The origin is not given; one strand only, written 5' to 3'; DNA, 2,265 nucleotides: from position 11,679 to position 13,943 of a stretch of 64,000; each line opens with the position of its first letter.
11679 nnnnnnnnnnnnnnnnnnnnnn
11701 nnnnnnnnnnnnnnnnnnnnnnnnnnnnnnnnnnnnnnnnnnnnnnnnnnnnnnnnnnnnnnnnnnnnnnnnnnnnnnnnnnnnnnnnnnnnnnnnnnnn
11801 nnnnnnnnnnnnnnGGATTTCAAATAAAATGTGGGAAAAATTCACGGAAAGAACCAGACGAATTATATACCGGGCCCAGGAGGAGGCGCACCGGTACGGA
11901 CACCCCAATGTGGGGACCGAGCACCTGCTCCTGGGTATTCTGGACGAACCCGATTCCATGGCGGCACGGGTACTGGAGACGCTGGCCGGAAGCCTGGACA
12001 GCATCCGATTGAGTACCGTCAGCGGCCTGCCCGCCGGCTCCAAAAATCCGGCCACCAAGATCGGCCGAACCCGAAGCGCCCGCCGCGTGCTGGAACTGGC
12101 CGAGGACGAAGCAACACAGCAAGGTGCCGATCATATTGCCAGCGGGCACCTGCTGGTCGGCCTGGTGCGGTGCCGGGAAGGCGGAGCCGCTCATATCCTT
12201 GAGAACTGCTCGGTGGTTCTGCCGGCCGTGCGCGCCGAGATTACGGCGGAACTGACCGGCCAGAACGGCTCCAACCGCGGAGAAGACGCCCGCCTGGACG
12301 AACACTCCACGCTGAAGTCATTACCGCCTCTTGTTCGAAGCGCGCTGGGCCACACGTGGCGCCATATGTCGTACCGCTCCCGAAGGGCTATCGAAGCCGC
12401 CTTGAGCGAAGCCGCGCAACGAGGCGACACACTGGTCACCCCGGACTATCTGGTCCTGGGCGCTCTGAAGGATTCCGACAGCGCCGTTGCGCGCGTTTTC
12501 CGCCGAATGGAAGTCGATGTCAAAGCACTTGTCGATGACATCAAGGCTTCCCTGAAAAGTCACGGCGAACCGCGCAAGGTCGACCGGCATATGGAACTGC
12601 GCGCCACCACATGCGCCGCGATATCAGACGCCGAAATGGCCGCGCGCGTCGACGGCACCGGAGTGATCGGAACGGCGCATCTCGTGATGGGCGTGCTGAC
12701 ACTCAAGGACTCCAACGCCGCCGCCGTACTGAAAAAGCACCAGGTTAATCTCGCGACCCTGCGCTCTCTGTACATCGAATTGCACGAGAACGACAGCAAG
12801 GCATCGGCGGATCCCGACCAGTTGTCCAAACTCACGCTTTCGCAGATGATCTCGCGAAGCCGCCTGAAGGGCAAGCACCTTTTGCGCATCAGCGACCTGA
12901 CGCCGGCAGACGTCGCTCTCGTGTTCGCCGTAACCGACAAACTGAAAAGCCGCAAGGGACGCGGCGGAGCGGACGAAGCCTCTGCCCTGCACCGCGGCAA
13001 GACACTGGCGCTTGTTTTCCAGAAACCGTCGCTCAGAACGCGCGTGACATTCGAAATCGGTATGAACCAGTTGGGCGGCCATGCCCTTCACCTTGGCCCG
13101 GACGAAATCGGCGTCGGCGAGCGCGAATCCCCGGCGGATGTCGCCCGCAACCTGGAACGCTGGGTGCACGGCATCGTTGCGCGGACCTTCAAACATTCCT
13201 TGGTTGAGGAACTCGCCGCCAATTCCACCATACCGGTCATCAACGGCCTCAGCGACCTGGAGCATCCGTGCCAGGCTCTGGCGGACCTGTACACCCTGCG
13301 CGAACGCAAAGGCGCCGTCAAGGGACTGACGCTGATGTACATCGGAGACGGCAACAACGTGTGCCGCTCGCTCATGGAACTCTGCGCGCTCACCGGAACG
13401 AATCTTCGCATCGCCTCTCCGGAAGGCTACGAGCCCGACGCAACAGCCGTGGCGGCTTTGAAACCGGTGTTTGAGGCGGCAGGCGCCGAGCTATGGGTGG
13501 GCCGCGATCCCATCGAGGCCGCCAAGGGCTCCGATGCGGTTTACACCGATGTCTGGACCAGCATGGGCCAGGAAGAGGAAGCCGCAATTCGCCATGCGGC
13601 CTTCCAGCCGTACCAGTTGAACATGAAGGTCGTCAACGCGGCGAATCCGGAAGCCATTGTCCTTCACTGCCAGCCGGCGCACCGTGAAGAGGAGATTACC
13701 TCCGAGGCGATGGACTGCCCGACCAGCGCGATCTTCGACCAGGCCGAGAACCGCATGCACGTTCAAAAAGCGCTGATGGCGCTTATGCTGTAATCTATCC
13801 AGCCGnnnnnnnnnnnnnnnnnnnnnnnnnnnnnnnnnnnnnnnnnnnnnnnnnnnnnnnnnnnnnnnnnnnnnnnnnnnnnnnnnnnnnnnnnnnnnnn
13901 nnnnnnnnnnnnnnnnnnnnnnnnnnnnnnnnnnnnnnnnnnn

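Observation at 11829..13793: Ornithine carbamoyltransferase fused to two tandem Clp N-terminal (pArg-reader type) modules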

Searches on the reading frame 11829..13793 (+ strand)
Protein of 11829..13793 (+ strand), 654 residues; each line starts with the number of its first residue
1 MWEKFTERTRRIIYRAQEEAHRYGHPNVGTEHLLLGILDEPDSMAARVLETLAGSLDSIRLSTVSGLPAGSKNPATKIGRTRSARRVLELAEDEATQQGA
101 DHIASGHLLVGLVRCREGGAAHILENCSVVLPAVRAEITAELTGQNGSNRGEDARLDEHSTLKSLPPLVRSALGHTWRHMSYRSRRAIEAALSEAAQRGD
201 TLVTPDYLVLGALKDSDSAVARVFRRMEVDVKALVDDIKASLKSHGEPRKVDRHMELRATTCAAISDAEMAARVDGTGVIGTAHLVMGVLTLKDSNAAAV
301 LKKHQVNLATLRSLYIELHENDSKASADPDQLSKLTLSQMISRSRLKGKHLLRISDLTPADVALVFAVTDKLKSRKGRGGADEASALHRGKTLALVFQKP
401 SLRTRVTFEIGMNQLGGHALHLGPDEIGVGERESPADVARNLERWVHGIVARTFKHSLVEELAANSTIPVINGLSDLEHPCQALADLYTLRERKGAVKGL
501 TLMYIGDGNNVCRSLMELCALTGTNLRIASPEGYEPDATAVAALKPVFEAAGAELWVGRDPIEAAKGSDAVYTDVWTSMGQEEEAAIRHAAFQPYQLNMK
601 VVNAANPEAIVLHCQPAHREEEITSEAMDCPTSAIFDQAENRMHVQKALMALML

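Call 3: search_protein_families(library=pfam, proteins=[window:11829-13793:+], max_evalue=0.01)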
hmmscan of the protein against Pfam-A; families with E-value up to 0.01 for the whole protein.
window:11829-13793:+ (654 aa): 3 families
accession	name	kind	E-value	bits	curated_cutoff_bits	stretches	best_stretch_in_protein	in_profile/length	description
PF00185.30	OTCace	-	7.2e-55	185.8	29.4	1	498-653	1-157/157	Aspartate/ornithine carbamoyltransferase, Asp/Orn binding domain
PF02729.26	OTCace_N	-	3e-43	147.9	29.9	1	349-492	1-148/148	Aspartate/ornithine carbamoyltransferase, carbamoyl-P binding domain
PF02861.25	Clp_N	-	3e-40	136.6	20.7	4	16-61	1-46/53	Clp amino terminal domain, pathogenicity island component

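Call 4: search_protein_families(library=ncbifam, proteins=[window:11829-13793:+], max_evalue=0.01)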
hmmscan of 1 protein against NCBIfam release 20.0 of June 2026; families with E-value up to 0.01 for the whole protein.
window:11829-13793:+ (654 aa): 21 families
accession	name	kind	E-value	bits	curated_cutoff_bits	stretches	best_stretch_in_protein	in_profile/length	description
NF001986.0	PRK00779.1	subfamily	2.2e-118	394.8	306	1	346-654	3-304/307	ornithine carbamoyltransferase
TIGR00658.1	orni_carb_tr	equivalog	5.1e-109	364.1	280.85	1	349-654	1-303/304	ornithine carbamoyltransferase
NF011380.0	PRK14805.1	equivalog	8.7e-96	320.5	421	1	349-653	2-299/302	ornithine carbamoyltransferase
TIGR04384.1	putr_carbamoyl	exception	4.1e-79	266.1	500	1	351-652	2-305/330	putrescine carbamoyltransferase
NF003286.0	PRK04284.1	subfamily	1.1e-66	225.2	515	1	345-651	3-327/332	ornithine carbamoyltransferase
NF009213.0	PRK12562.1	subfamily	1.3e-58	198.9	559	1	344-651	2-329/334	ornithine carbamoyltransferase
NF002470.0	PRK01713.1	equivalog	1.6e-50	172.4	545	1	346-622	5-282/334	ornithine carbamoyltransferase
NF002032.1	PRK00856.1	equivalog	1.9e-42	145.5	263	1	349-653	1-296/297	aspartate carbamoyltransferase catalytic subunit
NF003384.0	PRK04523.1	equivalog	1e-41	143.1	288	1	349-653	4-332/336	N-acetylornithine carbamoyltransferase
NF011379.0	PRK14804.1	equivalog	3.1e-41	141.5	373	1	385-651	38-306/311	ornithine carbamoyltransferase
TIGR00670.1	asp_carb_tr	equivalog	2.2e-37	128.8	236.95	1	349-653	1-302/304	aspartate carbamoyltransferase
NF006046.0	PRK08192.1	equivalog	2.7e-25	89.3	512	1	345-654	3-317/339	aspartate carbamoyltransferase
NF008853.0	PRK11891.1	equivalog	9.1e-22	77.3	560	1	342-654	81-398/430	aspartate carbamoyltransferase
TIGR03346.1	chaperone_ClpB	equivalog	1.3e-19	70.1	1232.1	2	5-145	1-142/853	ATP-dependent chaperone ClpB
NF010387.0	PRK13814.1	equivalog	1.8e-16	59.9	660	1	389-654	44-303/310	aspartate carbamoyltransferase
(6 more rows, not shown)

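Call 6: find_homologous_proteins(query=window:11829-13793:+, max_evalue=0.00001)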
Query window:11829-13793:+ (654 aa): 6770 proteins with E <= 0.00001 among 8000 candidates; the best 120 are listed.
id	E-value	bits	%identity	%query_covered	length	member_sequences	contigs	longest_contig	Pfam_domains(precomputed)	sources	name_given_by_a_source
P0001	0.0e+0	1382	96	100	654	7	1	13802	PF02861.26,PF00185.31,PF02729.27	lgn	-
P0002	5.6e-270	915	66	100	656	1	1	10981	PF02861.26,PF00185.31,PF02729.27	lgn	-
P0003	9.0e-269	911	65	100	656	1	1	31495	PF02861.26,PF00185.31,PF02729.27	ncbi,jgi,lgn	ncbi:MAG TPA: ornithine carbamoyltransferase [Armatimonadota bacterium]|jgi:ornithine carbamoyltrans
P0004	2.4e-258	877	62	100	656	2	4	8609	PF02861.26,PF00185.31,PF02729.27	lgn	-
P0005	1.3e-255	868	61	100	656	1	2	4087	PF02861.26,PF00185.31,PF02729.27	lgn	-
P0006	6.9e-253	859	61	100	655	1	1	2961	PF02861.26,PF00185.31,PF02729.27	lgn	-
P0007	5.3e-252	856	61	100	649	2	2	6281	PF02861.26,PF00185.31,PF02729.27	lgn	-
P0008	3.5e-251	853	60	100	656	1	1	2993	PF02861.26,PF00185.31,PF02729.27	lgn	-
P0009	2.2e-250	851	60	100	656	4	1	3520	PF02861.26,PF00185.31,PF02729.27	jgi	jgi:ornithine carbamoyltransferase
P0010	2.3e-249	847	60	100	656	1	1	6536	PF02861.26,PF00185.31,PF02729.27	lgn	-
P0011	3.2e-249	847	61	100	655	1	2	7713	PF02861.26,PF00185.31,PF02729.27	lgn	-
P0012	7.2e-248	842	60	100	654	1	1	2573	PF02861.26,PF00185.31,PF02729.27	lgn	-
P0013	9.7e-247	839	61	100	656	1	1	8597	PF02861.26,PF00185.31,PF02729.27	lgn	-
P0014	4.5e-240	817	60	98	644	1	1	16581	PF02861.26,PF00185.31,PF02729.27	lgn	-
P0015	8.2e-236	802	60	96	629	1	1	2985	PF02861.26,PF00185.31,PF02729.27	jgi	jgi:ornithine carbamoyltransferase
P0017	1.4e-170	587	40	100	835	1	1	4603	PF02861.26,PF00185.31,PF02729.27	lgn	-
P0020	6.1e-148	512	39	88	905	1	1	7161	PF02861.26,PF00185.31,PF02729.27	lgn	-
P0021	6.9e-145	502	54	41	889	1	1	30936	PF02861.26,PF00185.31,PF02729.27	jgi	jgi:ornithine carbamoyltransferase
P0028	9.6e-133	462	51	49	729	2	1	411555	PF02861.26,PF00185.31,PF02729.27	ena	-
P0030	5.7e-132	459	46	73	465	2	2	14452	PF02861.26,PF00185.31,PF02729.27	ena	-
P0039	4.0e-129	450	43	73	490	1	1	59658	PF02861.26,PF00185.31,PF02729.27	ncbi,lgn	ncbi:MAG: ornithine carbamoyltransferase [Armatimonadota bacterium]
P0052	8.9e-127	442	39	100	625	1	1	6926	PF02861.26,PF00437.27,PF00185.31,PF02729.27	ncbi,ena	-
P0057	2.5e-126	441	41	73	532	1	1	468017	PF02861.26,PF00185.31,PF02729.27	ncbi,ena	-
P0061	5.0e-126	440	39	73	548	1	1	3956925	PF02861.26,PF00185.31,PF02729.27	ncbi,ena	-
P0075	1.1e-124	435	53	48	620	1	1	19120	PF02861.26,PF00437.27,PF00185.31,PF02729.27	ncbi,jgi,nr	ncbi:MAG: ornithine carbamoyltransferase [Armatimonadetes bacterium]|nr:ornithine carbamoyltransfera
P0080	1.2e-124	435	55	50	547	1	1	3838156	PF02861.26,PF00185.31,PF02729.27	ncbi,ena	-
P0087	3.6e-124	434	41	73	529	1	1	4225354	PF02861.26,PF00185.31,PF02729.27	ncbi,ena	-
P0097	1.1e-123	432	53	49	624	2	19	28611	PF02861.26,PF00437.27,PF00185.31,PF02729.27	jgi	jgi:ornithine carbamoyltransferase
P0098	1.2e-123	432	46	73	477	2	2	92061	PF02861.26,PF00185.31,PF02729.27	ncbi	-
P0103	3.0e-123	431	40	73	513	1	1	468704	PF02861.26,PF00185.31,PF02729.27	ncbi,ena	-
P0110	6.8e-123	430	40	88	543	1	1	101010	PF02861.26,PF00185.31,PF02729.27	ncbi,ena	-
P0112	8.3e-123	429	53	49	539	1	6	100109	PF02861.26,PF00185.31,PF02729.27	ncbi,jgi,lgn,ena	-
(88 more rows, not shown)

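Call 12: list_cluster_members(proteins=[P0003, P0039, P0057, P0061, P0080, P0087, P0103, P0110, P0112, P0098])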
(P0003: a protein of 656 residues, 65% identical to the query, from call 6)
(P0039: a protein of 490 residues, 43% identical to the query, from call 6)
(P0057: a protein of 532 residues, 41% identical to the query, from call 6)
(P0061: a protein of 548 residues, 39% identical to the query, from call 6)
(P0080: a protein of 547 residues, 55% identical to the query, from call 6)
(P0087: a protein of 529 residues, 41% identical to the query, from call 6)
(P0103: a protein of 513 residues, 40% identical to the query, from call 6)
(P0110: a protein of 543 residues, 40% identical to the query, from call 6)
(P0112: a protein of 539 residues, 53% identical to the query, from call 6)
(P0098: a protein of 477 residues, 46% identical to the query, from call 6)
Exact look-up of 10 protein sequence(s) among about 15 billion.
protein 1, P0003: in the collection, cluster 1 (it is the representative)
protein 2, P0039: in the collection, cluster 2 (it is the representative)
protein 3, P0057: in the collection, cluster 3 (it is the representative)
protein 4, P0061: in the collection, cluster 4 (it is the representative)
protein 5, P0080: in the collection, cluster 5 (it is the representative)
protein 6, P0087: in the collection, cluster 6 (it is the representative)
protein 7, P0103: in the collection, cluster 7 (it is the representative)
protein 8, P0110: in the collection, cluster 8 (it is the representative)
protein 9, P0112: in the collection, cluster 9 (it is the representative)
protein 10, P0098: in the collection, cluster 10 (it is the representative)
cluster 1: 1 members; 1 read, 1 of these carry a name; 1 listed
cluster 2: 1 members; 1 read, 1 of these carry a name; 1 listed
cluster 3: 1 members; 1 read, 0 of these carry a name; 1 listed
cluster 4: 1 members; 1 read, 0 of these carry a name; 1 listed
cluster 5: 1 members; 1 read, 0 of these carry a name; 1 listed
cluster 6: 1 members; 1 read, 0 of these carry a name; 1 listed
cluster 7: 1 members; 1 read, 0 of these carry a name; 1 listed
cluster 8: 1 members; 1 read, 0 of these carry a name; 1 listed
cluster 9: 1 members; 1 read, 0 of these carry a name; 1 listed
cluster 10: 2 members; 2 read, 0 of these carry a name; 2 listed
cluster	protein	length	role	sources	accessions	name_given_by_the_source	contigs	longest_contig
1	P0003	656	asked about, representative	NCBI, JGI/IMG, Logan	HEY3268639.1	MAG TPA: ornithine carbamoyltransferase [Armatimonadota bacterium] | ornithine carbamoyltransferase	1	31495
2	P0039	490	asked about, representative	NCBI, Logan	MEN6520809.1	MAG: ornithine carbamoyltransferase [Armatimonadota bacterium]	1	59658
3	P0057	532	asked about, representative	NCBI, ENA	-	-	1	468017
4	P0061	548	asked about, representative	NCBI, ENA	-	-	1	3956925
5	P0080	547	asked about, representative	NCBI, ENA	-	-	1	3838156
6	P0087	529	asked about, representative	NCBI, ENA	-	-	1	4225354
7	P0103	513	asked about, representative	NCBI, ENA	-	-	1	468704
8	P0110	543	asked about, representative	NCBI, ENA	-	-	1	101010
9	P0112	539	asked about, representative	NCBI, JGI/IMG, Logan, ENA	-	-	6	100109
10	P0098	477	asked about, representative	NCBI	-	-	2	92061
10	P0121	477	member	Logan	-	-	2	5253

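Call 24: find_encoding_contigs(protein=P0061, flank=10000, max_places=2)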
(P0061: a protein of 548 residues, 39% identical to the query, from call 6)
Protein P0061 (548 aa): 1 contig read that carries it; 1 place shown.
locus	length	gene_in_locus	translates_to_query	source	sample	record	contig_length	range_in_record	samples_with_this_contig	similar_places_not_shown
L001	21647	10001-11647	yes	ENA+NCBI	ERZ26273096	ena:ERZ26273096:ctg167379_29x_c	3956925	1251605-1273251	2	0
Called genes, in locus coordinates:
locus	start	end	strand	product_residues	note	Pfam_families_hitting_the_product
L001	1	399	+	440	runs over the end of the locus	PF13231:PMT_2, PF02366:PMT (weak)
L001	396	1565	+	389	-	PF00535:Glycos_transf_2, PF26629:GT2_TM_C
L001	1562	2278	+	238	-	PF13489:Methyltransf_23, PF13847:Methyltransf_31 (weak), PF08241:Methyltransf_11, PF08242:Methyltransf_12, PF13649:Methyltransf_25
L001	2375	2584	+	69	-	PF02599:CsrA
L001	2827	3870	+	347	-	PF01118:Semialdhyde_dh, PF22698:Semialdhyde_dhC_1, PF02774:Semialdhyde_dhC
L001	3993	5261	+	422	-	PF01960:ArgJ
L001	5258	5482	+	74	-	PF04255:DUF433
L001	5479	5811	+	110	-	PF18480:DUF5615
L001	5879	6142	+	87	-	-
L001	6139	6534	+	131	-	PF01850:PIN (weak)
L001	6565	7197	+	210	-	PF05685:Uma2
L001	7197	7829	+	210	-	PF05685:Uma2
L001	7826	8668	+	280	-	PF00696:AA_kinase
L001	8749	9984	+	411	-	PF00202:Aminotran_3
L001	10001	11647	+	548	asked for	PF02861:Clp_N, PF02729:OTCace_N, PF00185:OTCace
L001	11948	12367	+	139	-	PF01797:Y1_Tnp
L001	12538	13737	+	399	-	PF00764:Arginosuc_synth, PF20979:Arginosuc_syn_C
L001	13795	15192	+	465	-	PF00206:Lyase_1, PF14698:ASL_C2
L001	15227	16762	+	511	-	PF13185:GAF_2 (faint), PF01590:GAF (weak), PF00990:GGDEF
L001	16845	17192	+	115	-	PF06803:DUF1232 (weak)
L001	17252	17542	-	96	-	-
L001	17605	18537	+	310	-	PF23023:Anti-Pycsar_Apyc1, PF00753:Lactamase_B (weak), PF12706:Lactamase_B_2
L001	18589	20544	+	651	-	PF02638:GHL10, PF16373:DUF4985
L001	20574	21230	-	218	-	PF07963:N_methyl (weak), PF07596:SBP_bac_10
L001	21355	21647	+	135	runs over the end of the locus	PF04972:BON (weak)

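Call 25: find_encoding_contigs(protein=P0087, flank=10000, max_places=2)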
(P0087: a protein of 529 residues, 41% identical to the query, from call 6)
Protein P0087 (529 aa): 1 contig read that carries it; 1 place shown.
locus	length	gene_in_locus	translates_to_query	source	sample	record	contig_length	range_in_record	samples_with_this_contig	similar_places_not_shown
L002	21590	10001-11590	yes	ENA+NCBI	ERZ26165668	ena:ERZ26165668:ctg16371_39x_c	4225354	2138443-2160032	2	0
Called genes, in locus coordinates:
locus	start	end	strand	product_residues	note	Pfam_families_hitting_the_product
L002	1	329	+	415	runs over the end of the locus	-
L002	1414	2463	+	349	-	PF01118:Semialdhyde_dh, PF22698:Semialdhyde_dhC_1, PF02774:Semialdhyde_dhC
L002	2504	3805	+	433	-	PF01960:ArgJ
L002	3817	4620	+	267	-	PF09346:SMI1_KNR4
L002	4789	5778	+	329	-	PF00892:EamA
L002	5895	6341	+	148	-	PF01797:Y1_Tnp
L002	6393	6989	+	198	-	PF01841:Transglut_core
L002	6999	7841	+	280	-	PF00696:AA_kinase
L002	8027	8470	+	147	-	PF01797:Y1_Tnp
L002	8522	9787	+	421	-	PF00202:Aminotran_3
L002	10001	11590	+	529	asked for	PF02861:Clp_N, PF02729:OTCace_N, PF00185:OTCace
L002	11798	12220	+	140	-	PF01797:Y1_Tnp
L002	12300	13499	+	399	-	PF00764:Arginosuc_synth, PF20979:Arginosuc_syn_C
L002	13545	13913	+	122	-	PF05973:Gp49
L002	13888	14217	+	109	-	PF13744:HTH_37, PF01381:HTH_3 (weak)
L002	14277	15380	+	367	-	PF12796:Ank_2 (weak), PF00023:Ank (faint), PF13637:Ank_4 (faint)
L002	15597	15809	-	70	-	-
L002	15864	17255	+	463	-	PF00206:Lyase_1, PF14698:ASL_C2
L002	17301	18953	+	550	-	PF01590:GAF, PF13185:GAF_2 (weak), PF00990:GGDEF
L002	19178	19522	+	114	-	PF06803:DUF1232 (weak)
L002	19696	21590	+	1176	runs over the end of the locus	PF00521:DNA_topoisoIV, PF13403:Hint_2 (weak), PF14890:Intein_splicing, PF00521:DNA_topoisoIV, PF14890:Intein_splicing, PF00521:DNA_topoisoIV, PF03989:DNA_gyraseA_C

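Call 26: find_encoding_contigs(protein=window:11829-13793:+, flank=10000, max_places=3)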
Protein window:11829-13793:+ (654 aa): 23 contigs read that carry it; 3 places shown.
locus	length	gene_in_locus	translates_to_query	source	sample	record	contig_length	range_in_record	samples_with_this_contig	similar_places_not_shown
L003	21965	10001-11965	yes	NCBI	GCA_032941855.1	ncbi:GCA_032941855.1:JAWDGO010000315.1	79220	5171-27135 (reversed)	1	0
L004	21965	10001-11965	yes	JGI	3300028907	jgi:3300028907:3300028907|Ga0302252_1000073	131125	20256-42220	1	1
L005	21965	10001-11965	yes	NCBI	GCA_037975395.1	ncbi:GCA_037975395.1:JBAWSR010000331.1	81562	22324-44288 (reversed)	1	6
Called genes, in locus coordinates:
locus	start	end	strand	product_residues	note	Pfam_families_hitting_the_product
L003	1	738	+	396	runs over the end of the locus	PF01075:Glyco_transf_9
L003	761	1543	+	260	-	PF13489:Methyltransf_23, PF01209:Ubie_methyltran (faint), PF02353:CMAS, PF05401:NodS (weak), PF13847:Methyltransf_31, PF08241:Methyltransf_11, PF08242:Methyltransf_12, PF13649:Methyltransf_25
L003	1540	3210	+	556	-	PF13231:PMT_2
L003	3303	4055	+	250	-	PF07589:PEP_exosort_dom (weak)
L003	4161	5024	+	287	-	PF01875:Memo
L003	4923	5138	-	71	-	-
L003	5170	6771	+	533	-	PF00089:Trypsin, PF13365:Trypsin_2, PF17820:PDZ_6 (faint), PF00595:PDZ (weak), PF13180:PDZ_2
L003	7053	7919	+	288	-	PF00696:AA_kinase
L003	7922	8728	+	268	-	PF01149:Fapy_DNA_glyco, PF06831:H2TH, PF06827:zf-FPG_IleRS (weak)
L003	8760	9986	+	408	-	PF00202:Aminotran_3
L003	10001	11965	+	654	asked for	PF02861:Clp_N, PF02729:OTCace_N, PF00185:OTCace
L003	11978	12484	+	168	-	PF13673:Acetyltransf_10, PF00583:Acetyltransf_1, PF13508:Acetyltransf_7, PF08445:FR47 (faint)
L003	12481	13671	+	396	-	PF00764:Arginosuc_synth, PF20979:Arginosuc_syn_C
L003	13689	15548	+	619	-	PF01433:Peptidase_M1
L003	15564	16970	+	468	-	PF00206:Lyase_1, PF14698:ASL_C2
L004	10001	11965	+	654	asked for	PF02861:Clp_N, PF02729:OTCace_N, PF00185:OTCace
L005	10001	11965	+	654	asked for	PF02861:Clp_N, PF02729:OTCace_N, PF00185:OTCace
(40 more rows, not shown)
